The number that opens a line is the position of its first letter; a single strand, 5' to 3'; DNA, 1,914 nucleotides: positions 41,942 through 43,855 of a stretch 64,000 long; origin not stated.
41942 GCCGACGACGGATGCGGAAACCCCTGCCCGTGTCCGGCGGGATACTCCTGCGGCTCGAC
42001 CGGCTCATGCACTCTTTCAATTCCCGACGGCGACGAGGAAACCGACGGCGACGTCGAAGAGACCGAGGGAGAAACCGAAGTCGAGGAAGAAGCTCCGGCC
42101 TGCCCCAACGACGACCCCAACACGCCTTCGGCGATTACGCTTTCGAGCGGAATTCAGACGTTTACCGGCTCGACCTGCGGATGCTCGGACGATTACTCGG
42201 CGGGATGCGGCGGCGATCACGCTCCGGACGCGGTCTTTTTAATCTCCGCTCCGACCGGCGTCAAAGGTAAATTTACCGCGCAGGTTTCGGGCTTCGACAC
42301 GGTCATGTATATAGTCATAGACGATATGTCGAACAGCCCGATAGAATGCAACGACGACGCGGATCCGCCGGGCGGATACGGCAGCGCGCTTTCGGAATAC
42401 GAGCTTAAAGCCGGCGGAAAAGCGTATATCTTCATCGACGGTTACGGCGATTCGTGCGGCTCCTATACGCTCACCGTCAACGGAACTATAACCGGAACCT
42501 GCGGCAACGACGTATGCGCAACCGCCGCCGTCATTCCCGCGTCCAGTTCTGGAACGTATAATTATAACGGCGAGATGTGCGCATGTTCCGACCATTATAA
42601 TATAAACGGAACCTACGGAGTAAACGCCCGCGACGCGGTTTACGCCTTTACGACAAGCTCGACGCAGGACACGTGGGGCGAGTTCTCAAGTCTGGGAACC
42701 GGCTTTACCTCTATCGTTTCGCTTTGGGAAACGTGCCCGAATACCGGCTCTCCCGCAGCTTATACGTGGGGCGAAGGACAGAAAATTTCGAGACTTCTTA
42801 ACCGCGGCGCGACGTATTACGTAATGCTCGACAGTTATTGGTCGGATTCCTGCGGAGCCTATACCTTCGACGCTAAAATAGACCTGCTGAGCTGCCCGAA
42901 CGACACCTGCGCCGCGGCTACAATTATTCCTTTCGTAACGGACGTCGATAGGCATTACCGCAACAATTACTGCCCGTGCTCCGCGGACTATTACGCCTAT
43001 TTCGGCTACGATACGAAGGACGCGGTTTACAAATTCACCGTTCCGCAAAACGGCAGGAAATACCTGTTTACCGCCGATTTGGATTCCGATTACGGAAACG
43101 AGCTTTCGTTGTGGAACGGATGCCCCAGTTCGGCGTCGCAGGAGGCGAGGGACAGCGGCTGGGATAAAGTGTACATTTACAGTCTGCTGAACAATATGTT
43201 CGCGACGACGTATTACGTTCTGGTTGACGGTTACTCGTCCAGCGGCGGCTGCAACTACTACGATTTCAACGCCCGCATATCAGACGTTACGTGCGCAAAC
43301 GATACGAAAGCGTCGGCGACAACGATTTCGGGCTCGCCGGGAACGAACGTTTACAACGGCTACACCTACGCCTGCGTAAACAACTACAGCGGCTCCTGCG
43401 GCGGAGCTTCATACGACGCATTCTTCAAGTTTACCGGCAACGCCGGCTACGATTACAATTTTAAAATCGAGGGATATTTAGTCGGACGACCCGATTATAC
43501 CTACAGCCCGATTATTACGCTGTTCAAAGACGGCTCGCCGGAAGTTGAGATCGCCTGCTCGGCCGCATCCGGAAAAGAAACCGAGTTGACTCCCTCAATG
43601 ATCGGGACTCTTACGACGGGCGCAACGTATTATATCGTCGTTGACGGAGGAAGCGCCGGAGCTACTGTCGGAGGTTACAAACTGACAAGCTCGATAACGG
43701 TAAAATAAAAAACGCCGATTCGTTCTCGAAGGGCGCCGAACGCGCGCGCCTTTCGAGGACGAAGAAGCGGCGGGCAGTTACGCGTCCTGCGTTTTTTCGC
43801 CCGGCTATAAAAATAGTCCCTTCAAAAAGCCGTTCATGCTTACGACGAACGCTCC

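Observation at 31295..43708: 4137-aa giant surface protein: >25 Ig-like domains, a Kelch propeller and four PPC-like Cys-containing domains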

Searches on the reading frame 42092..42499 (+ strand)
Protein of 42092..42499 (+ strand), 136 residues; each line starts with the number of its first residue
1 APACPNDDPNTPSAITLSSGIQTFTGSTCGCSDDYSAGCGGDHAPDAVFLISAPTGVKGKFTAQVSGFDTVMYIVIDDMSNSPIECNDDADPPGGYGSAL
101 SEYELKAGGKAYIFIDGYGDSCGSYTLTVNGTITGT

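Call 12: search_protein_families(library=pfam, proteins=[window:42092-42499:+], max_evalue=5)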
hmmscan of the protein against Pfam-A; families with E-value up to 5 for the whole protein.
seq(136 aa): 0 families

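Call 31: search_protein_representatives(alignment_id=A1)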
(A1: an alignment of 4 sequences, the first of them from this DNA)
Query: 4 sequences, 139 profile positions. Proteins with E-value up to 0.001 (for the whole library): 4253; up to 1e-10: 1213; up to 1e-30: 122. The best 150 are listed.
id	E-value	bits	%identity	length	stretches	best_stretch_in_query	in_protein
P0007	1.8e-107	371.9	-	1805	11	5-133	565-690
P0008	1.1e-89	314.3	-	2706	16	5-132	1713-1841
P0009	9.8e-83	291.7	-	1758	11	5-136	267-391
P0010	2.3e-82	290.5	-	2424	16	5-124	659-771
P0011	4.8e-82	289.5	-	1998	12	26-137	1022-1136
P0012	5.5e-79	279.6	-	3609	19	4-131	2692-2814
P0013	1.4e-77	275.0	-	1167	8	5-136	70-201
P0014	3.3e-66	238.2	-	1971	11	5-134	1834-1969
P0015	2.3e-63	229.0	-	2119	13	5-133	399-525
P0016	2.7e-63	228.8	-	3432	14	25-134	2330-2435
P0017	1.6e-62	226.3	-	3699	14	6-133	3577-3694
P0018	6.2e-59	214.6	-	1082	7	5-133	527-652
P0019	2.8e-57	209.3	-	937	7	5-134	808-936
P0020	2.6e-56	206.1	-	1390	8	4-134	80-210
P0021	3.1e-55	202.6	-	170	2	2-137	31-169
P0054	4.8e-40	153.4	-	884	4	3-134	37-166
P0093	1.4e-33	132.5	-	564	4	11-134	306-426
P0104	9.4e-33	129.8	-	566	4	3-132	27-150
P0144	1.2e-29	119.7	-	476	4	5-130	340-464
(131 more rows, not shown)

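Call 32: search_protein_families(library=pfam, proteins=[P0007, P0013, P0021, P0019, P0093, P0104, P0144, P0054], max_evalue=0.01)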
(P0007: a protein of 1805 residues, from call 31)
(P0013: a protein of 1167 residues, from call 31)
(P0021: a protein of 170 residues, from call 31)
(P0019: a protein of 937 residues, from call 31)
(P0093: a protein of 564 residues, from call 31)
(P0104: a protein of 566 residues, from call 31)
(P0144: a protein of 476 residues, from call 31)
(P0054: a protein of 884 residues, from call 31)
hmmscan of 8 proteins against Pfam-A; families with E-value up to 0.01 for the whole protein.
P0007 (1805 aa): 2 families
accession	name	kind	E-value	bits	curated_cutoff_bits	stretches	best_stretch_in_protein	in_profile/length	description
PF04151.21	PPC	-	6.3e-58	194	25.9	9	207-270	4-70/70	Bacterial pre-peptidase C-terminal domain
PF23759.1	GBD_T9SS_assoc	-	1.8e-06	28.7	27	0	161-266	1-99/116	Galactose binding domain-like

P0013 (1167 aa): 2 families
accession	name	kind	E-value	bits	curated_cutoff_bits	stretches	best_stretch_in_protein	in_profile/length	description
PF23759.1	GBD_T9SS_assoc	-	3.8e-21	76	27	1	486-539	2-58/116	Galactose binding domain-like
PF04151.21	PPC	-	1.4e-07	32.7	25.9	0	251-322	4-69/70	Bacterial pre-peptidase C-terminal domain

P0021 (170 aa): 0 families

P0019 (937 aa): 3 families
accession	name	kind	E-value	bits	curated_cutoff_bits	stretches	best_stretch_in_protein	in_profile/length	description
PF23759.1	GBD_T9SS_assoc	-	7.7e-25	87.9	27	1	261-371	1-103/116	Galactose binding domain-like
PF04151.21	PPC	-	6e-08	33.9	25.9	1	853-923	4-70/70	Bacterial pre-peptidase C-terminal domain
PF07495.19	Y_Y_Y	-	0.0053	17.1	26.6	0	579-599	30-50/65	Y_Y_Y domain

P0093 (564 aa): 2 families
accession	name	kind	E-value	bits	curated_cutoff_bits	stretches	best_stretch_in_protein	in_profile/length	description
PF04151.21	PPC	-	1e-11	45.9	25.9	0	478-546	4-66/70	Bacterial pre-peptidase C-terminal domain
PF23759.1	GBD_T9SS_assoc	-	1.2e-11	45.3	27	1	450-553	19-107/116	Galactose binding domain-like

P0104 (566 aa): 2 families
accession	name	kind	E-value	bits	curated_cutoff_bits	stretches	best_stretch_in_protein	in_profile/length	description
PF23759.1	GBD_T9SS_assoc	-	6.6e-18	65.5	27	3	31-134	3-100/116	Galactose binding domain-like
PF04151.21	PPC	-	0.00036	21.8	25.9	0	71-137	4-69/70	Bacterial pre-peptidase C-terminal domain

P0144 (476 aa): 1 family
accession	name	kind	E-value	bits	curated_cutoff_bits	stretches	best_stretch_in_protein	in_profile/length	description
PF23759.1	GBD_T9SS_assoc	-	4.6e-20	72.5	27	2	210-294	1-83/116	Galactose binding domain-like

P0054 (884 aa): 1 family
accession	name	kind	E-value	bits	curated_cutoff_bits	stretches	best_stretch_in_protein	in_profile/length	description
PF02412.23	TSP_3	-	9.3e-34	115.3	25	6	390-425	1-36/36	Thrombospondin type 3 repeat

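Call 50: search_solved_structures(query=A1, max_evalue=1)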
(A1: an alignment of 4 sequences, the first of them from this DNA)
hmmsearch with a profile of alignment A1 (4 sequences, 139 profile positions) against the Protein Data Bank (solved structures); distinct sequences matched with E-value up to 1: 1.
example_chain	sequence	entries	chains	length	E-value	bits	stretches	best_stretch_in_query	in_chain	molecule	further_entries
2luw_A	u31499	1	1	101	0.18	15.4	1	39-126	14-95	Metalloprotease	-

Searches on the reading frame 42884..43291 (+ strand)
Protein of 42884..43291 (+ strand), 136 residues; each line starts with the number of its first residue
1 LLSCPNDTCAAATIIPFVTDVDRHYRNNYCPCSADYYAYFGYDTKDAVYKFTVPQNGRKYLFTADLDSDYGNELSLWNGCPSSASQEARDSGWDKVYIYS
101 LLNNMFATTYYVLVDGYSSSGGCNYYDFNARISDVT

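Call 12: search_protein_families(library=pfam, proteins=[window:42884-43291:+], max_evalue=5)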
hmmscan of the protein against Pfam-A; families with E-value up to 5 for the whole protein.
seq(136 aa): 2 families
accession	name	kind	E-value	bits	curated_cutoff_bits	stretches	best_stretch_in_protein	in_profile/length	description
PF05195.22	AMP_N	-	0.014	15.5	24.6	1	33-107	39-111/121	Aminopeptidase P, N-terminal domain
PF23759.1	GBD_T9SS_assoc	-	0.12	13.1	27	1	6-82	2-77/116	Galactose binding domain-like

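Call 47: predict_structure(alignment_id=A2)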
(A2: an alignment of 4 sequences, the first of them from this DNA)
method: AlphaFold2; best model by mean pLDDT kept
length: 136 residues; sequences in the alignment: 4
mean_pLDDT: 81.3   pTM: 0.81
mean pLDDT of the five models: 81.3, 77.2, 76.6, 74.5, 71.8
residues with pLDDT >= 90: 54; 70-90: 54; 50-70: 20; < 50: 8
segments of 3 or more residues with pLDDT < 50: 34-38
pLDDT, mean of each block of 10 residues (from residue 1): 68 90 83 49 70 90 87 89 88 89 89 79 80 92
secondary structure, 60 per line:
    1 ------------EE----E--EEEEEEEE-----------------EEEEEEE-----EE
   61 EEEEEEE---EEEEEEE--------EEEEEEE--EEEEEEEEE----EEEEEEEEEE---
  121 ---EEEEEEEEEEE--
elements in order: E22-29 E47-53 E59-67 E71-77 E86-92 E95-103 E108-117 E124-134

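Call 51: fold_search(model_id=the predicted structure, library=pdb)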
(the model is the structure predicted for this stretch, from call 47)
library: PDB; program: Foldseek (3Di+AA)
matches with E <= 10: 1640; with E <= 0.001: 35
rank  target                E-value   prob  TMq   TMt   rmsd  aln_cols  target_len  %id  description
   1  4jdo_C                3.5e-05  1.00  0.46  0.32   7.0       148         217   18  Secreted chlamydial protein pgp3, coiled-coil deletion (released 2013-06-05)
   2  1nqd_A                9.5e-05  1.00  0.56  0.67   4.2       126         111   20  CRYSTAL STRUCTURE OF CLOSTRIDIUM HISTOLYTICUM COLG COLLAGENASE COLLAGEN-BINDING DOMAIN 3B AT 1.65 ANGSTROM RESOLUTION  (released 2003-04-15)
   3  9ues_B                1.0e-04  1.00  0.44  0.17   4.9       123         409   13  Crystal structure of an inactive TKSP mutant in complex with the TKS propeptide (released 2026-02-18)
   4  1nqj_A                1.3e-04  1.00  0.51  0.69   4.4       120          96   20  CRYSTAL STRUCTURE OF CLOSTRIDIUM HISTOLYTICUM COLG COLLAGENASE COLLAGEN-BINDING DOMAIN 3B AT 1.0 ANGSTROM RESOLUTION I (released 2003-04-15)
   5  4jdo_E                1.7e-04  1.00  0.44  0.31   6.9       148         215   17  Secreted chlamydial protein pgp3, coiled-coil deletion (released 2013-06-05)
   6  1nqd_B                2.0e-04  1.00  0.55  0.64   4.5       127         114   23  CRYSTAL STRUCTURE OF CLOSTRIDIUM HISTOLYTICUM COLG COLLAGENASE COLLAGEN-BINDING DOMAIN 3B AT 1.65 ANGSTROM RESOLUTION  (released 2003-04-15)
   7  4jdo_H                2.0e-04  1.00  0.44  0.31   6.9       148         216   17  Secreted chlamydial protein pgp3, coiled-coil deletion (released 2013-06-05)
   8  8u5d_B                2.1e-04  1.00  0.50  0.53   5.0       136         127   16  Crystal Structure of C-terminal domain of Clostridium perfringens Enterotoxin in Space Group P 41 21 2 (released 2023-12-20)
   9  4jdo_B                2.1e-04  1.00  0.45  0.31   7.0       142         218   15  Secreted chlamydial protein pgp3, coiled-coil deletion (released 2013-06-05)
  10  4jdo_A                2.4e-04  1.00  0.44  0.31   7.0       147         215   16  Secreted chlamydial protein pgp3, coiled-coil deletion (released 2013-06-05)
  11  4jdm_B                2.5e-04  1.00  0.41  0.25   9.9       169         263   15  Secreted Chlamydial Protein PGP3, full-length (released 2013-06-05)
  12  2o8o_A                2.7e-04  1.00  0.56  0.67   4.3       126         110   20  Crystal structure of Clostridium histolyticum colg collagenase collagen-binding domain 3B at 1.35 Angstrom resolution  (released 2007-12-11)
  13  4dzg                  2.9e-04  1.00  0.55  0.63   4.1       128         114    8  Crystal structure of Aeromonas hydrophila PliG, a periplasmic lysozyme inhibitor of g-type lysozyme (released 2012-06-13)
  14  4jdo_D                2.9e-04  1.00  0.44  0.30   6.9       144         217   17  Secreted chlamydial protein pgp3, coiled-coil deletion (released 2013-06-05)
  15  4jdm_C                2.9e-04  1.00  0.44  0.27   9.9       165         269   14  Secreted Chlamydial Protein PGP3, full-length (released 2013-06-05)
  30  5sv5                  6.8e-04  1.00  0.53  0.65   4.3       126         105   13  1.0 Angstrom Crystal Structure of pre-Peptidase C-terminal Domain of Collagenase from Bacillus anthracis. (released 2016-08-17)
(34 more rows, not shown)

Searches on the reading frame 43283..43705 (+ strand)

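Call 12: search_protein_families(library=pfam, proteins=[window:43283-43705:+], max_evalue=5)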
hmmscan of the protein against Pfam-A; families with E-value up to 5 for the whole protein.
seq(141 aa): 1 family
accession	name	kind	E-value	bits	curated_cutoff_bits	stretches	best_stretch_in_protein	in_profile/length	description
PF16961.11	OmpA_like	-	0.052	13.8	26.6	1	42-140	71-164/195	Putative OmpA-OmpF-like porin family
